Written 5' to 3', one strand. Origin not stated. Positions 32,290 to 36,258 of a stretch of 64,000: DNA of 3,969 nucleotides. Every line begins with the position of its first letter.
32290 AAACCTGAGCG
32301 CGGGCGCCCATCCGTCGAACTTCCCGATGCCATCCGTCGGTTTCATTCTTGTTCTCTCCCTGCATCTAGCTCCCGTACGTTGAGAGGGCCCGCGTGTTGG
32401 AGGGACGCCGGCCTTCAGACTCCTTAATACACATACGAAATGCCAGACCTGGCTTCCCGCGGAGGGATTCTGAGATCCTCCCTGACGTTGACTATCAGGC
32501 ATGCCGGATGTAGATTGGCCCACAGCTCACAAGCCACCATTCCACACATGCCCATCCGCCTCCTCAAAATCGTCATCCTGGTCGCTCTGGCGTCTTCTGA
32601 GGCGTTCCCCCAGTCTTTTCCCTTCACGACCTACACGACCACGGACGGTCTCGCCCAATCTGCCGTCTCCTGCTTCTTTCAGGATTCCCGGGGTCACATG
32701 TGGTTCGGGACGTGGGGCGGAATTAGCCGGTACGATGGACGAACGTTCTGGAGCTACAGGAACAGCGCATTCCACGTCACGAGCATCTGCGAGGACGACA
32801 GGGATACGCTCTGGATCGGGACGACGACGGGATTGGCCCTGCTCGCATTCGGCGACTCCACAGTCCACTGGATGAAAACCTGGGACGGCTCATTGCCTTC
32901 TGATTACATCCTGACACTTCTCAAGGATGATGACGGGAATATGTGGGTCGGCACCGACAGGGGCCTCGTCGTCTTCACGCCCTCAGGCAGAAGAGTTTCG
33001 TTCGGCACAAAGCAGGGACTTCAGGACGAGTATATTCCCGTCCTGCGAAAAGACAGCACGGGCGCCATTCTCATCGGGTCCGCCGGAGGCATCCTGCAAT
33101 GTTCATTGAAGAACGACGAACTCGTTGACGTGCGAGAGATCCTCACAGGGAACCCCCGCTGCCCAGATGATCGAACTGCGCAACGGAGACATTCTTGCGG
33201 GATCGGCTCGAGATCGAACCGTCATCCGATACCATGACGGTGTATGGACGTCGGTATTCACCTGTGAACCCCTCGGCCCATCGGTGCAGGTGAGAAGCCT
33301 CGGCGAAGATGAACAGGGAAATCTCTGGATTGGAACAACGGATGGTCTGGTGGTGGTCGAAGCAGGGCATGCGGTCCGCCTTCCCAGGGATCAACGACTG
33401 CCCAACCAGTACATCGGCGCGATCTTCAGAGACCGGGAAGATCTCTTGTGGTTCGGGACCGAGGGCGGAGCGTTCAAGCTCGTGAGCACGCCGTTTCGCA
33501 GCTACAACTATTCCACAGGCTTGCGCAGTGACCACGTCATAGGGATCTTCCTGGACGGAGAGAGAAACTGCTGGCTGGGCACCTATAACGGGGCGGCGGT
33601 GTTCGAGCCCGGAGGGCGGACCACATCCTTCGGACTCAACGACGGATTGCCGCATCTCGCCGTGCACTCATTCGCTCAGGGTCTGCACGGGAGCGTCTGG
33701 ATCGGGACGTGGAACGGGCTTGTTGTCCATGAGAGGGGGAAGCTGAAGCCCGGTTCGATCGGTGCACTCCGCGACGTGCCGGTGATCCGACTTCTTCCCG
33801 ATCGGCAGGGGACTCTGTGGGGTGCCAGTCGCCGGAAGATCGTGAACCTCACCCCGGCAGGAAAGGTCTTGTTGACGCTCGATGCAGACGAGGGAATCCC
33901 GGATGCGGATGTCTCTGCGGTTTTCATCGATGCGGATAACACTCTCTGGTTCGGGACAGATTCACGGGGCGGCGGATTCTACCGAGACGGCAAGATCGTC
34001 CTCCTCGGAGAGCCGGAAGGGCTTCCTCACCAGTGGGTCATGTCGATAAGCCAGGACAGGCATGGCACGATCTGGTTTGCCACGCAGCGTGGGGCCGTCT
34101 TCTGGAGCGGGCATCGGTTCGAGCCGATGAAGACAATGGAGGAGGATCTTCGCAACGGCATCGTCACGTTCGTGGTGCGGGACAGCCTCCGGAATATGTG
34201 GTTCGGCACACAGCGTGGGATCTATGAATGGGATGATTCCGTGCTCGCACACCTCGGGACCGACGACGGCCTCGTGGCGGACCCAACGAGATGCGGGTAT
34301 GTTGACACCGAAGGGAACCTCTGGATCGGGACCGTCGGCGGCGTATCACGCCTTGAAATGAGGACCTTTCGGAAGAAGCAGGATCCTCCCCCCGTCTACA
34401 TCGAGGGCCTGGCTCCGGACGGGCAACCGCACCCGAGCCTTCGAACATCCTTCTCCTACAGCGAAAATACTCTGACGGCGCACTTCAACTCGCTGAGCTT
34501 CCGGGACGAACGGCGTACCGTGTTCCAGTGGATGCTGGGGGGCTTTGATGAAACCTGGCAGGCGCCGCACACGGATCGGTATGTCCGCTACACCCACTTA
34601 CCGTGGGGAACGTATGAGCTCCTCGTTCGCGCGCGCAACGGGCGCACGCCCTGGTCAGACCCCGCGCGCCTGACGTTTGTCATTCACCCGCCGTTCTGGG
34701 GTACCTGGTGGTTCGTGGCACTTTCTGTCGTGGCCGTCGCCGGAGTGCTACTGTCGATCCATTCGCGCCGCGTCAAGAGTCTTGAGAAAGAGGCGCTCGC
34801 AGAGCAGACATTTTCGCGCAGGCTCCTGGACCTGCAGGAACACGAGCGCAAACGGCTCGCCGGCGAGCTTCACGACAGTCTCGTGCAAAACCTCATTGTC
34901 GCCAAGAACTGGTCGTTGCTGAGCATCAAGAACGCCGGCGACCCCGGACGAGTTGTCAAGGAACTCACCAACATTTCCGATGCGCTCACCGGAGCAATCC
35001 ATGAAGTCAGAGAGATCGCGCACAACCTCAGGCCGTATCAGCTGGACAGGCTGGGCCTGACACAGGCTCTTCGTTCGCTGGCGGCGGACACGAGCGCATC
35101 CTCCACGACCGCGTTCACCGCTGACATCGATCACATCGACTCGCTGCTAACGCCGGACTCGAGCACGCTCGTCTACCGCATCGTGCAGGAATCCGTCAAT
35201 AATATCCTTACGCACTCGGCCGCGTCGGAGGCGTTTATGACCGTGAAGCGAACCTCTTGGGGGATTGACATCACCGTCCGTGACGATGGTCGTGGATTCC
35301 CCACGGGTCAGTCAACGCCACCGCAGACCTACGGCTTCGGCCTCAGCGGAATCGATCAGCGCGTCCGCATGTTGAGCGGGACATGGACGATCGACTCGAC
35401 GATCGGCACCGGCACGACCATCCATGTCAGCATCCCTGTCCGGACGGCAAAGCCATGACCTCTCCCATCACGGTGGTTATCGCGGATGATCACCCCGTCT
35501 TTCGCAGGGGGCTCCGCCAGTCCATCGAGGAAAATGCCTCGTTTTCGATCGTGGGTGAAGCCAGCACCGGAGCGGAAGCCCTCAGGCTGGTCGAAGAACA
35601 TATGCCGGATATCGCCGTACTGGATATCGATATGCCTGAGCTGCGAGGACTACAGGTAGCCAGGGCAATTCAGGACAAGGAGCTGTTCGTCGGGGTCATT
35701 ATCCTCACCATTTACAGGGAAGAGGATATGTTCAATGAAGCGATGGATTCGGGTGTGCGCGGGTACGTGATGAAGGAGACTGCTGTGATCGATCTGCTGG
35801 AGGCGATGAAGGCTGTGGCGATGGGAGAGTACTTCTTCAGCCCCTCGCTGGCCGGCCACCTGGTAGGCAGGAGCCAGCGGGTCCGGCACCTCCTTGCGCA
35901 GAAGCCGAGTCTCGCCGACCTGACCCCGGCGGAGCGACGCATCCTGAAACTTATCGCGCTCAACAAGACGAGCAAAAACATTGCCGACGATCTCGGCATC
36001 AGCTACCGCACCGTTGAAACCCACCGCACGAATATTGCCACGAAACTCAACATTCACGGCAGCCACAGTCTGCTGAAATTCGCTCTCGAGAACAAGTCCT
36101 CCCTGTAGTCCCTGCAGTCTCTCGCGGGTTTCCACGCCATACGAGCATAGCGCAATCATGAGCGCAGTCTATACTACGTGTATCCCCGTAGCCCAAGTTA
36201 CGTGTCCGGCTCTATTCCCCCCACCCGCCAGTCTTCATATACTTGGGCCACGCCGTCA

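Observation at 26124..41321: A 15-kb envelope/secretion block bracketed by two tRNA-Pro(GGG) copies; the upstream copy is degenerate, and both share a TTGAC-N12-GTCAA motif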

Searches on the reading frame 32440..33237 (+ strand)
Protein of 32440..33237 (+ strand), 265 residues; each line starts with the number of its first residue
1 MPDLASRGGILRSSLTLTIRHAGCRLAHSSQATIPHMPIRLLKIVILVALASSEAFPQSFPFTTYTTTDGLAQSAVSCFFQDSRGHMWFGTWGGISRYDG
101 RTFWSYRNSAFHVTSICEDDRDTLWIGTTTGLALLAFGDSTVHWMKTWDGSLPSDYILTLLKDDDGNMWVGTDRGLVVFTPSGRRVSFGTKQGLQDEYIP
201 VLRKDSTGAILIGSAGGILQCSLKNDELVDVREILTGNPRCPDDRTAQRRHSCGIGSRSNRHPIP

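Call 7: search_protein_families(library=pfam, proteins=[window:32440-33237:+])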
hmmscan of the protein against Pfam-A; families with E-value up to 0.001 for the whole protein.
window:32440-33237:+ (265 aa): 2 families
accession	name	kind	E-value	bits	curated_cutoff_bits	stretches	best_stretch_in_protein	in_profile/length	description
PF07494.17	Reg_prop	-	1.8e-21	73.9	20.4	2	151-173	1-23/24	Two component regulator propeller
PF23748.1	Beta-prop_LRRK2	-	0.00091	18.8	26.9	0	108-135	271-298/359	LRRK2 beta propeller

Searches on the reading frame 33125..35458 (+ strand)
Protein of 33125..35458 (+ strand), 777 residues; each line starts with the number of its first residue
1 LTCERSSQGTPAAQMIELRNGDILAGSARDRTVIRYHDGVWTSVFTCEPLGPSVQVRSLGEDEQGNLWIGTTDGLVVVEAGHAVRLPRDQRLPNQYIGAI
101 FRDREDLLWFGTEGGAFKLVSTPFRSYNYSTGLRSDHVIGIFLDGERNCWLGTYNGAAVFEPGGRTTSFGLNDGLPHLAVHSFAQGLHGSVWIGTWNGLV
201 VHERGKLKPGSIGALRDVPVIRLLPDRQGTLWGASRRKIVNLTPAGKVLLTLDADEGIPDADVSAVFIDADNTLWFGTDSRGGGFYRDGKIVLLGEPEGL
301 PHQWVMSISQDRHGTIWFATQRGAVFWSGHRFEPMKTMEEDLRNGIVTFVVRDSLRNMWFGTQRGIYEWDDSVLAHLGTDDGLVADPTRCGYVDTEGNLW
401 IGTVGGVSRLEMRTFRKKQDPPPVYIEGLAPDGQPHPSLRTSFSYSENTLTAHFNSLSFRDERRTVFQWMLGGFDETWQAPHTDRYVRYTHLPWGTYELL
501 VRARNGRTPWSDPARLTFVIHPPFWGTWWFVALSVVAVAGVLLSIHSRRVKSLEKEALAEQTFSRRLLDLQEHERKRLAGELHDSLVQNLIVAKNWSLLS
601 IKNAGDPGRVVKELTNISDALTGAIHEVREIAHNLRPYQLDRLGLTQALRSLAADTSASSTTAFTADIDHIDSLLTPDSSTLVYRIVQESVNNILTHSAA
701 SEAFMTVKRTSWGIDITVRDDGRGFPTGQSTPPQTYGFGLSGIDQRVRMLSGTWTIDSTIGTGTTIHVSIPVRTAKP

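Call 7: search_protein_families(library=pfam, proteins=[window:33125-35458:+])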
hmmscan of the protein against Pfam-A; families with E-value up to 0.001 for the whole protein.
window:33125-35458:+ (777 aa): 4 families
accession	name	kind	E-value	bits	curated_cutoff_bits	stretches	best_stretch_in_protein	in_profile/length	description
PF07494.17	Reg_prop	-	2e-33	110.5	20.4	0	52-72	3-23/24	Two component regulator propeller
PF02518.31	HATPase_c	-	8.3e-12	46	26.4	1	681-773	4-110/111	Histidine kinase-, DNA gyrase B-, and HSP90-like ATPase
PF07730.19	HisKA_3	-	1.4e-11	45.2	24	1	574-639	1-67/68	Histidine kinase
PF07495.19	Y_Y_Y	-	3.5e-09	36.9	26.6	1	459-521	2-65/65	Y_Y_Y domain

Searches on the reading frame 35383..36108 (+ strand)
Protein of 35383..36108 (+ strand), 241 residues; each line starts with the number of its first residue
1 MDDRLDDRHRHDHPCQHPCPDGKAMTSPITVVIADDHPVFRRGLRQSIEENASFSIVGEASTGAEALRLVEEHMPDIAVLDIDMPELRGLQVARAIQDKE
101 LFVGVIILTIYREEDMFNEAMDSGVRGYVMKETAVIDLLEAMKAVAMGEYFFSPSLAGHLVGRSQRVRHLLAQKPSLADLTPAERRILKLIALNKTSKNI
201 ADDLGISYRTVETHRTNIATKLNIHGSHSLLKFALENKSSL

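Call 7: search_protein_families(library=pfam, proteins=[window:35383-36108:+])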
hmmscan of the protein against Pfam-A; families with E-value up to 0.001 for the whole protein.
window:35383-36108:+ (241 aa): 3 families
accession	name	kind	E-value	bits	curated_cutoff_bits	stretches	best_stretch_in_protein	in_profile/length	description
PF00072.30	Response_reg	-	8.4e-26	90.8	30.2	1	31-142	1-110/111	Response regulator receiver domain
PF00196.25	GerE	-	1.1e-14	54.3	23.5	1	180-230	3-53/57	Bacterial regulatory proteins, luxR family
PF08281.18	Sigma70_r4_2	-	1.1e-05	25.4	25.7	1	177-215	8-47/54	Sigma-70, region 4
